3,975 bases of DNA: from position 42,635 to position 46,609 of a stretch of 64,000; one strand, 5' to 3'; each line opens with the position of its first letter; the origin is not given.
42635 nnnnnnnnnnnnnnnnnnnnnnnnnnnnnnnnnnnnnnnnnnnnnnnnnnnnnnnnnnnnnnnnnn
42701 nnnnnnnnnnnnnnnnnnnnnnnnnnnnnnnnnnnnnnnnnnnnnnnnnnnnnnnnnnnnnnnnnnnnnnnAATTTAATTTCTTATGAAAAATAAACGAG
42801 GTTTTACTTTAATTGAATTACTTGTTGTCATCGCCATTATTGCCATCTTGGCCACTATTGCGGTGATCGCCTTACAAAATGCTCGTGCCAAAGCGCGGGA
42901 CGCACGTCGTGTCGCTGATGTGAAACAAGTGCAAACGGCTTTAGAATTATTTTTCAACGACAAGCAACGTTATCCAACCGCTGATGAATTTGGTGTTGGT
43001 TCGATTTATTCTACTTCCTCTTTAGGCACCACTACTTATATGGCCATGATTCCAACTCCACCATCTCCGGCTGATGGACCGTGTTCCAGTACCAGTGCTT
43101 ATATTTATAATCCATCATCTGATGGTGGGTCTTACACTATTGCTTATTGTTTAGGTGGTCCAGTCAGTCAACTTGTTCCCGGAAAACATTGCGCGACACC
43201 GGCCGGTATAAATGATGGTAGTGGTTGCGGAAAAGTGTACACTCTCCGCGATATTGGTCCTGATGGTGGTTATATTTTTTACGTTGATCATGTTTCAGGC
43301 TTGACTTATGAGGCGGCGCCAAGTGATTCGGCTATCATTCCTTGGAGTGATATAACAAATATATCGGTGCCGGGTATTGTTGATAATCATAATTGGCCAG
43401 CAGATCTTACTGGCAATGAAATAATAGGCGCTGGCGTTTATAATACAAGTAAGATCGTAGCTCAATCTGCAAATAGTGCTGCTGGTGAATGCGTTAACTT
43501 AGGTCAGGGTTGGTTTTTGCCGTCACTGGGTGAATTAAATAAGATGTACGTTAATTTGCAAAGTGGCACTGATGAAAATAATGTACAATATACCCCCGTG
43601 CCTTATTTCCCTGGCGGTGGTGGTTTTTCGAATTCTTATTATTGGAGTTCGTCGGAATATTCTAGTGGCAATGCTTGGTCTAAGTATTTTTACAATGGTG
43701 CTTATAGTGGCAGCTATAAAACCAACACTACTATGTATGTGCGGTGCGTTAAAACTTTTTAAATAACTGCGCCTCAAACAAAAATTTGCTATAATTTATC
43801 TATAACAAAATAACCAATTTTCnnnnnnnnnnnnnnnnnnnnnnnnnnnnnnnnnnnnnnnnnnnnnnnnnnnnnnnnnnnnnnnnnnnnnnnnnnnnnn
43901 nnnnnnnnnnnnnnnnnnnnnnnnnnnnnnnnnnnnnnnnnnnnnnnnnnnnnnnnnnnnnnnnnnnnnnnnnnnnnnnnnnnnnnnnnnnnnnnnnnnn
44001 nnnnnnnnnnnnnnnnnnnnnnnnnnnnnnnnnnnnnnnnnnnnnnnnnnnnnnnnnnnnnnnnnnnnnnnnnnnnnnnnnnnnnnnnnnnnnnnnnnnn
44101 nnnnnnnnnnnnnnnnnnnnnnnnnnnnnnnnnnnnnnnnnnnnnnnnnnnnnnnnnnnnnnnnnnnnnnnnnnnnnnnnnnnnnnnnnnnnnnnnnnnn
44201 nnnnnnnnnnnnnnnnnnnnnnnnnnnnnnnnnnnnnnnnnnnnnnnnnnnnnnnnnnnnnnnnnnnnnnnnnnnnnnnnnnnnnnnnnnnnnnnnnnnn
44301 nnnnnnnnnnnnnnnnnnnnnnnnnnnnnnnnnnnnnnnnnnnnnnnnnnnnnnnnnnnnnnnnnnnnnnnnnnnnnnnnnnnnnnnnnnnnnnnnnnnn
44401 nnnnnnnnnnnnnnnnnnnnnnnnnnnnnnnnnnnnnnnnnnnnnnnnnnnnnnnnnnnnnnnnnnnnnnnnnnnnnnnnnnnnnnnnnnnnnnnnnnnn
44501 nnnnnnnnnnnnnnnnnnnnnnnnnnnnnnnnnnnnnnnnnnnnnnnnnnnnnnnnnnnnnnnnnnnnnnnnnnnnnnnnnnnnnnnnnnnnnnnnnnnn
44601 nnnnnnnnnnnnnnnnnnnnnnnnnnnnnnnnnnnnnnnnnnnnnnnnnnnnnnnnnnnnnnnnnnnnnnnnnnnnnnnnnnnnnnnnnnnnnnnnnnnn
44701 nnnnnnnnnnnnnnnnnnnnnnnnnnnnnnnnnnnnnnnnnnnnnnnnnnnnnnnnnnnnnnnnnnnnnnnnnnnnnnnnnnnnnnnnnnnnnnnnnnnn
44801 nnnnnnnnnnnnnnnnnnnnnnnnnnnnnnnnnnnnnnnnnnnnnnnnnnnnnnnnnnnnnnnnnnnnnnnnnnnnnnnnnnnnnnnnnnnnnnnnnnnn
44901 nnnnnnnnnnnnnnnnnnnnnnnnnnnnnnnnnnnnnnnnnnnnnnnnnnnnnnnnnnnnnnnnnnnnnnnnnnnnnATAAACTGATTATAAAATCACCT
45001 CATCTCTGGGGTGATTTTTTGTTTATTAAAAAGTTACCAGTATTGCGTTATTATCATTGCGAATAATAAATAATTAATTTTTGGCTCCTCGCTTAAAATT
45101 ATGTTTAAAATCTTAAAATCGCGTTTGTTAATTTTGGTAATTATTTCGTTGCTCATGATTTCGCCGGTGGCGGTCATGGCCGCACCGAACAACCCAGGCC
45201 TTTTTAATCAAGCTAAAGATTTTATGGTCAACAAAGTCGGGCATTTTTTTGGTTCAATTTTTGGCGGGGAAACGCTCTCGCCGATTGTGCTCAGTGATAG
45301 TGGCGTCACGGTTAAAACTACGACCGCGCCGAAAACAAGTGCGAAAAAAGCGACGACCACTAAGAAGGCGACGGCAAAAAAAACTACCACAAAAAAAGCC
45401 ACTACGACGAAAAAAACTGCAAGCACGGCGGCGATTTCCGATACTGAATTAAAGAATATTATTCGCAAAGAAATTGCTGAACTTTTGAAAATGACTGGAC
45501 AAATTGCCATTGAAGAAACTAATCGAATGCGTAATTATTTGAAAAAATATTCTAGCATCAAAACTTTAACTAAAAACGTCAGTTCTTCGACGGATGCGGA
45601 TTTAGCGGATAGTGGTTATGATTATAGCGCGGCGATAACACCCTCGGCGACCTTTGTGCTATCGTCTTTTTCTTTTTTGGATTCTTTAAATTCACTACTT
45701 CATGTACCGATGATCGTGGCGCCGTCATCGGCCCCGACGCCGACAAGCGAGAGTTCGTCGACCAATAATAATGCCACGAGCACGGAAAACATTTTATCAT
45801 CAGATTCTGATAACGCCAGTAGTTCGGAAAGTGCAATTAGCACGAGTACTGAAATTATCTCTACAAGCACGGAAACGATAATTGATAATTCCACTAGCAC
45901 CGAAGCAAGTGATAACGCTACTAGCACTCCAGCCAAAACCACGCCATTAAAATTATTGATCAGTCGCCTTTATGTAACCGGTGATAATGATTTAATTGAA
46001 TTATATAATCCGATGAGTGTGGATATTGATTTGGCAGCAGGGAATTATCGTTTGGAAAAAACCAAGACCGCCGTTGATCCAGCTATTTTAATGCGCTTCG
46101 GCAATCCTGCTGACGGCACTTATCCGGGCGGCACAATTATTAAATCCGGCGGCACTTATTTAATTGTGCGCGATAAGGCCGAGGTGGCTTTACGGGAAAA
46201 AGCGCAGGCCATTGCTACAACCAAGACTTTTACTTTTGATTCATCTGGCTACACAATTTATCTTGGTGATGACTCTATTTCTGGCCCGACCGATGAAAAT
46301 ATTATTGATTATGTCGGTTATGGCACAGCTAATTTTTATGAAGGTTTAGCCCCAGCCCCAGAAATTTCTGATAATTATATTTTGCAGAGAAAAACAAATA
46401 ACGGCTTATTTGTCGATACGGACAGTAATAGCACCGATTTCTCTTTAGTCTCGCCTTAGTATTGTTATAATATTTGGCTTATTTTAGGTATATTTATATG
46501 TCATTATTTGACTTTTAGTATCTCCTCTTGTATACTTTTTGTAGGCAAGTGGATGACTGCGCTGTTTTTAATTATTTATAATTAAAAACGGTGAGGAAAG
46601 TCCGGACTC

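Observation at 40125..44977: Tandem cassette of four prepilin-fused lectin-like proteins (three FISUMP heads, one DUF1566-like head): a candidate pilus-displayed adhesin repertoire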

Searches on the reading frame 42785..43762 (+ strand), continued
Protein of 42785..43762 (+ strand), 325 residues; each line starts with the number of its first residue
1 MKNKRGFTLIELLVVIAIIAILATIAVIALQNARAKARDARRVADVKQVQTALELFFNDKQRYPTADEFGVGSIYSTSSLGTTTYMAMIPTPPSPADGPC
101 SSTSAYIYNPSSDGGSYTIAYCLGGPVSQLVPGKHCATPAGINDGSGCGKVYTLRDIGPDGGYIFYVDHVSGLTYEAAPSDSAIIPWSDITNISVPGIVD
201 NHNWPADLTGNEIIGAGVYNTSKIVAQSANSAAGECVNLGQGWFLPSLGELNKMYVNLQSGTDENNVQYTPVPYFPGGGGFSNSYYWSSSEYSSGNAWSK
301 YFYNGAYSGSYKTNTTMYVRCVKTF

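Call 90: find_encoding_contigs(protein=P0156, flank=10000, max_places=1)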
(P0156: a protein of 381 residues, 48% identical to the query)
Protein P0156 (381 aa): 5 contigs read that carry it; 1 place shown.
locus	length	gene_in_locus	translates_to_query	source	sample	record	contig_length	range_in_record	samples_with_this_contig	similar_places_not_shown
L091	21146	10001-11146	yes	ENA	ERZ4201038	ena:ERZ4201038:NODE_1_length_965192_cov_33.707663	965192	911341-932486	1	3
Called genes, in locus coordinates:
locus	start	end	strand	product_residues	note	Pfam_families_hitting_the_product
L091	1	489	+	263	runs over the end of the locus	PF00459:Inositol_P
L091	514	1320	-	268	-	PF01734:Patatin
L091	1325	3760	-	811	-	PF00005:ABC_tran (faint), PF02463:SMC_N (faint), PF03193:RsgA_GTPase (faint), PF13191:AAA_16 (faint), PF13401:AAA_22 (faint), PF13481:AAA_25 (faint), PF13555:AAA_29 (faint), PF17755:UvrA_DNA-bind, +4 more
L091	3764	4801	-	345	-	PF13091:PLDc_2, PF00614:PLDc (faint), PF13091:PLDc_2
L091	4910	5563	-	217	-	-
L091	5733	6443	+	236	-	PF01464:SLT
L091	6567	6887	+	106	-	-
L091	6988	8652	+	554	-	PF07963:N_methyl (weak), PF09603:Fib_succ_major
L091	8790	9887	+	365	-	PF03060:NMO, PF01070:FMN_dh (faint), PF00478:IMPDH (weak)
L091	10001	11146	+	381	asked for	PF07963:N_methyl, PF13385:Laminin_G_3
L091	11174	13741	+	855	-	-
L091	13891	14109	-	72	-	-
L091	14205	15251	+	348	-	PF00814:TsaD, PF22521:HypF_C_2 (faint)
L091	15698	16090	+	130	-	-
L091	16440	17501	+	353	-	PF01926:MMR_HSR1, PF02421:FeoB_N, PF06071:YchF-GTPase_C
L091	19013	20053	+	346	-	PF07963:N_methyl, PF09603:Fib_succ_major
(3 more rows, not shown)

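Call 91: find_encoding_contigs(protein=P0182, flank=10000, max_places=1)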
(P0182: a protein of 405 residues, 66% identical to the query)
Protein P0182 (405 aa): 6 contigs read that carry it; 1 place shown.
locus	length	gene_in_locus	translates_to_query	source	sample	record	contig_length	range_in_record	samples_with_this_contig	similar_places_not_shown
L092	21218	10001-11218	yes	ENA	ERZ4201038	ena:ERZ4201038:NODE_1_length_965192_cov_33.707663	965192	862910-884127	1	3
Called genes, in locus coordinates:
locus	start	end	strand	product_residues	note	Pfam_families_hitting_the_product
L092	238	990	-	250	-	PF01978:TrmB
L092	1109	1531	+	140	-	-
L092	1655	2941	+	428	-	PF05697:Trigger_N, PF05698:Trigger_C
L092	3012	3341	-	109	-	-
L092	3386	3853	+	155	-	PF01668:SmpB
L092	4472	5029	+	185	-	PF05198:IF3_N, PF00707:IF3_C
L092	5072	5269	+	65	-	PF01632:Ribosomal_L35p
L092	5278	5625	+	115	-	PF00453:Ribosomal_L20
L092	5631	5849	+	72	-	PF03840:SecG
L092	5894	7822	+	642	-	PF00496:SBP_bac_5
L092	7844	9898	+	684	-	PF00753:Lactamase_B, PF23023:Anti-Pycsar_Apyc1 (faint), PF12706:Lactamase_B_2, PF22505:RNase_J_b_CASP, PF17770:RNase_J_C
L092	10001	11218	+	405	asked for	PF07963:N_methyl, PF09603:Fib_succ_major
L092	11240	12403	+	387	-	PF07963:N_methyl, PF09603:Fib_succ_major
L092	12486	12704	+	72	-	-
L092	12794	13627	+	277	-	-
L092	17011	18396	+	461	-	PF07963:N_methyl, PF09603:Fib_succ_major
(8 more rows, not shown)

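Call 100: find_encoding_contigs(protein=P0134, flank=10000, max_places=4)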
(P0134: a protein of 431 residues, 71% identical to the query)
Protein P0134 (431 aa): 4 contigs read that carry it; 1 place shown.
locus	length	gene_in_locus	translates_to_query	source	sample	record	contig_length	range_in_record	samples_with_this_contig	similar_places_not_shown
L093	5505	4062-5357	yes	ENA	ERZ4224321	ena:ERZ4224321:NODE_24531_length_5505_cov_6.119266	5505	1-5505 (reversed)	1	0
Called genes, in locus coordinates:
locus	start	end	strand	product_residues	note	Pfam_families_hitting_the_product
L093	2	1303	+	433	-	?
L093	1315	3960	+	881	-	PF00133:tRNA-synt_1, PF01406:tRNA-synt_1e (faint), PF09334:tRNA-synt_1g, PF13603:tRNA-synt_1_2 (faint), PF00133:tRNA-synt_1, PF09334:tRNA-synt_1g (weak), PF08264:Anticodon_1, PF10458:Val_tRNA-synt_C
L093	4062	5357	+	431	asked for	PF07963:N_methyl, PF09603:Fib_succ_major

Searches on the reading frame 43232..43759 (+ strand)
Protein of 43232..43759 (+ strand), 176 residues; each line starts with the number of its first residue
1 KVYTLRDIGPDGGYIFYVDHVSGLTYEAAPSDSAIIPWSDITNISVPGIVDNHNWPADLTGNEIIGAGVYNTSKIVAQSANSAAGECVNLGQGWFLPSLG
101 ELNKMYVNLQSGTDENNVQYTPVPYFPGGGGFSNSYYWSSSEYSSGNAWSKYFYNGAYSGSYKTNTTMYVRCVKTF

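Call 55: search_solved_structures(query=window:43232-43759:+, max_evalue=10, show_alignments=2)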
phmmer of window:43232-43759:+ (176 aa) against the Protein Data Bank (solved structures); distinct sequences matched with E-value up to 10: 0.

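Call 74: search_protein_representatives(protein=window:43232-43759:+)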
Query: 176 residues. Proteins with E-value up to 0.001 (for the whole library): 3442; up to 1e-10: 261; up to 1e-30: 5. The best 150 are listed.
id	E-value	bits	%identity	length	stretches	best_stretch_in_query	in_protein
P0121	8.5e-115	397.4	100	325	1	1-176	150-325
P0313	1.5e-41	158.6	42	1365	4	2-176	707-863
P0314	1.7e-35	138.9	38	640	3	3-176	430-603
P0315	4.2e-35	137.6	45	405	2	1-176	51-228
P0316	2.8e-33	131.6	36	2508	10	68-174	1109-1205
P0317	4.1e-30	121.3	35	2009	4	12-163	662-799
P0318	6.9e-29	117.3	52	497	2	2-173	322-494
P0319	1.1e-28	116.7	34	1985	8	61-175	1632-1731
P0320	4.0e-28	114.8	42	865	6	3-174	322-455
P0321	3.8e-27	111.6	50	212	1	2-176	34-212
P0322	6.2e-27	111.0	35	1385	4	8-161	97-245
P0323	2.5e-26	109.0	51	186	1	2-176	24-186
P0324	8.4e-26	107.3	40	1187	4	75-165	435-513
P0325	2.4e-24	102.5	47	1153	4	61-176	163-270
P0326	7.8e-24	100.8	42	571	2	6-176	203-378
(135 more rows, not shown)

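Call 77: search_solved_structures(query=A5, max_evalue=1, show_alignments=1)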
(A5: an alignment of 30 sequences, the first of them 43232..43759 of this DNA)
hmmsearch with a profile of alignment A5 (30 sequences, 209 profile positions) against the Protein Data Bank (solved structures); distinct sequences matched with E-value up to 1: 5.
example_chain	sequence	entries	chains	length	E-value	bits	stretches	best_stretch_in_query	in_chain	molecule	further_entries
8q4e_A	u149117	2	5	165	1.3e-12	51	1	130-209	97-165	HbP1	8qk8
4eps_A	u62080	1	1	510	0.031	17.1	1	132-192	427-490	hypothetical protein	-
3ton_A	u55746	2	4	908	0.44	13.3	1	40-95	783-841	Maltase-glucoamylase, intestinal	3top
2czr_A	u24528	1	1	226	0.58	13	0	54-91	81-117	TBP-interacting protein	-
4r2f_A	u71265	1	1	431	0.89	12.3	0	81-139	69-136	Extracellular solute-binding protein family 1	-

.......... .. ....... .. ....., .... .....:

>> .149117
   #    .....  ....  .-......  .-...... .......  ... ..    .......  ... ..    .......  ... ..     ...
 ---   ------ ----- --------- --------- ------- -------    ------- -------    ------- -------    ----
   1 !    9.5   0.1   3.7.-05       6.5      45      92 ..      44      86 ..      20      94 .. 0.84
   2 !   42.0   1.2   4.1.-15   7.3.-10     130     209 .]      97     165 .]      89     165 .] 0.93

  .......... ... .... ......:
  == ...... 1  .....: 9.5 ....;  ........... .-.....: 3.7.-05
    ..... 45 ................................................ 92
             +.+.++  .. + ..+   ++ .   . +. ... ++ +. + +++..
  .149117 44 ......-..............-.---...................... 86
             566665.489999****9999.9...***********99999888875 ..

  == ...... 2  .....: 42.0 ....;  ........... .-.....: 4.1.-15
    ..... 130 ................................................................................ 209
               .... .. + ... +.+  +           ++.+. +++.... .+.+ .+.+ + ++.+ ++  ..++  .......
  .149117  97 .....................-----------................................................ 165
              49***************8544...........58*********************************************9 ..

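Call 78: search_protein_families(library=pfam, alignment_id=A5, max_evalue=0.001)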
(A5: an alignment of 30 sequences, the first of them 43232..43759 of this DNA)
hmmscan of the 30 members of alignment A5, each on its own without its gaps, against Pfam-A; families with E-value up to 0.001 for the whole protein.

A. member 1, window:43232-43759:+ (176 aa): 1 family
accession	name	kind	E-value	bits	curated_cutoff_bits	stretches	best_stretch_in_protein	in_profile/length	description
PF07603.17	Lcl_C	-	1.4e-08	35.5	34.9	1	78-174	25-117/117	Lcl C-terminal domain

B. families by the number of members that match (of 30 scanned): 10 families
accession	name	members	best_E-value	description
PF07603.17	Lcl_C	29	5.6e-12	Lcl C-terminal domain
PF16410.10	DUF5018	5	2.8e-13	Domain of unknown function (DUF5018)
PF22243.2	DUF5018-rel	2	1.5e-07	DUF5018-related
PF09479.16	Flg_new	2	4e-07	Listeria-Bacteroides repeat domain (List_Bact_rpt)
PF25024.1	EGF_TEN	1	2.1e-06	Teneurin EGF domain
PF01391.23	Collagen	1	6.6e-06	Collagen triple helix repeat (20 copies)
PF07974.19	EGF_2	1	1e-05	EGF-like domain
PF23106.1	EGF_Teneurin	1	0.00033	Teneurin-like EGF domain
PF13385.13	Laminin_G_3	1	0.00036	Concanavalin A-like lectin/glucanases superfamily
PF00008.33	EGF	1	0.0007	EGF-like domain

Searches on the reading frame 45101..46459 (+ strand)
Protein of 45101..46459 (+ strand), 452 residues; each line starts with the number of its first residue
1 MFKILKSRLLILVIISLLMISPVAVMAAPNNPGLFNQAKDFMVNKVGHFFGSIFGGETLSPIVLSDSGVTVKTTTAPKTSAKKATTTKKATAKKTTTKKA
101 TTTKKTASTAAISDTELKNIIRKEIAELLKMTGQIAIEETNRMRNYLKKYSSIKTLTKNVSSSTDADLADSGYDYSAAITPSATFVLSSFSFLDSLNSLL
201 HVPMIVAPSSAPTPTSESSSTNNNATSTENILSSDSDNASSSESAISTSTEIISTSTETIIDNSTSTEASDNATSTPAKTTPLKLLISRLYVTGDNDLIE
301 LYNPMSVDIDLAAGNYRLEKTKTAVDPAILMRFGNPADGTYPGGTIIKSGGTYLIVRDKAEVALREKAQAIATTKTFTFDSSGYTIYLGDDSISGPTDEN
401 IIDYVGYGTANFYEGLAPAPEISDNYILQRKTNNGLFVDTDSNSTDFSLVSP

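Call 3: search_protein_families(library=pfam, proteins=[window:45101-46459:+], max_evalue=0.1)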
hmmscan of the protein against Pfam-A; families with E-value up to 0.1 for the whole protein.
window:45101-46459:+ (452 aa): 3 families
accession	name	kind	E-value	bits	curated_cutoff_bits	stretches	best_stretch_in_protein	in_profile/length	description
PF00932.25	LTD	-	1.8e-07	31.9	34.3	1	282-408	5-108/109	Lamin Tail Domain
PF25704.1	AcrF2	-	0.03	15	27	1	358-392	6-40/90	Anti-CRISPR protein AcrF2 protein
PF04368.18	DUF507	-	0.048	14.1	24.7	1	110-150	118-158/182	Protein of unknown function (DUF507)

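Call 4: search_protein_families(library=ncbifam, proteins=[window:45101-46459:+], max_evalue=0.1)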
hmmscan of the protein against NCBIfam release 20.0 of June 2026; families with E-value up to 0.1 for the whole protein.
window:45101-46459:+ (452 aa): 2 families
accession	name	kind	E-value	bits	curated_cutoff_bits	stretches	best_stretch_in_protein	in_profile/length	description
NF038052.1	histone_lik_HC2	exception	0.00097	19.4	135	1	69-160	38-125/201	histone H1-like DNA-binding protein Hc2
NF050153.2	Rv3852_fam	equivalog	0.026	15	100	1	73-114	27-67/145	Rv3852 family protein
